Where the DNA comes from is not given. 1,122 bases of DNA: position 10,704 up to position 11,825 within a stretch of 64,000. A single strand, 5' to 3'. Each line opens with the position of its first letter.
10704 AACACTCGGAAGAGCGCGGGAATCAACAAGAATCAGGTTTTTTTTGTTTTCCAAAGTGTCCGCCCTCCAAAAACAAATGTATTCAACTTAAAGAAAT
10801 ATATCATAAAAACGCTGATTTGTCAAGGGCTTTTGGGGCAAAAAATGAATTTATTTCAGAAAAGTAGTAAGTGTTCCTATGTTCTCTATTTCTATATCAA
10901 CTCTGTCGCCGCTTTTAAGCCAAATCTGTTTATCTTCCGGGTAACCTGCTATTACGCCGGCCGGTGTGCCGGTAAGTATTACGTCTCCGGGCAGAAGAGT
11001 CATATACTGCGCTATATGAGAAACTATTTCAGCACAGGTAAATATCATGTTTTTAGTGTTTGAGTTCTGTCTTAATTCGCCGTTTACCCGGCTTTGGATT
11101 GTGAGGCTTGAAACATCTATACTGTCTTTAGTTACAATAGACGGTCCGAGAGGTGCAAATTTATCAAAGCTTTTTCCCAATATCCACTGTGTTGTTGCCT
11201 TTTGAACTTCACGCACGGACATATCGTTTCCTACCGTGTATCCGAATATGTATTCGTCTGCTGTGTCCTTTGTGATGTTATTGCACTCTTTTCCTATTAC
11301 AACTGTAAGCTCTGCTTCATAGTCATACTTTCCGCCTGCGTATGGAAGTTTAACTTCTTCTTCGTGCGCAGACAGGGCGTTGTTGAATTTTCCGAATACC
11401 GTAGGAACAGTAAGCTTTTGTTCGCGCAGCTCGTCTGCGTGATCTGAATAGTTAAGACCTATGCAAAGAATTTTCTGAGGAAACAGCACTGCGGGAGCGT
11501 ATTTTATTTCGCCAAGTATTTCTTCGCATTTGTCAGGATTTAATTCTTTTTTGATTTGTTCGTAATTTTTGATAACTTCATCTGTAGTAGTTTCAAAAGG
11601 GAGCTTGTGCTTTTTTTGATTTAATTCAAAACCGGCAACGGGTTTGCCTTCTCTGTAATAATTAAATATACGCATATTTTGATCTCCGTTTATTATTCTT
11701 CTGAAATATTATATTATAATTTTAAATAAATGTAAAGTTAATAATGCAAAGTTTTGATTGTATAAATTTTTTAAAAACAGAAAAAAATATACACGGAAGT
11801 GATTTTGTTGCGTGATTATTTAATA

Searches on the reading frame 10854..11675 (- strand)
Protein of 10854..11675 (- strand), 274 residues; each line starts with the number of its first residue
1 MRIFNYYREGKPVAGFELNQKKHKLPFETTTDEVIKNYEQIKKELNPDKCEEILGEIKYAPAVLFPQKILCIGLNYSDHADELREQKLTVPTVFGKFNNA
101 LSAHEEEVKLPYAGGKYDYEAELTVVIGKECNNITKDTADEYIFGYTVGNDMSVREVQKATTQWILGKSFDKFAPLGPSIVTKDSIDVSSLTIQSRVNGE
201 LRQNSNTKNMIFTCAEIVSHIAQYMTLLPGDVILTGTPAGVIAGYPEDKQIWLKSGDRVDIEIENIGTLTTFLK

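Call 62: search_protein_families(library=pfam, proteins=[window:10854-11675:-], max_evalue=0.00001)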
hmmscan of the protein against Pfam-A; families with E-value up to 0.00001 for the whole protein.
window:10854-11675:- (274 aa): 1 family
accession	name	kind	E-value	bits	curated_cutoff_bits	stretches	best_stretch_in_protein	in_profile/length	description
PF01557.24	FAA_hydrolase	-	3.8e-69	233.1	23.9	1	68-271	1-211/214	Fumarylacetoacetate (FAA) hydrolase C-terminal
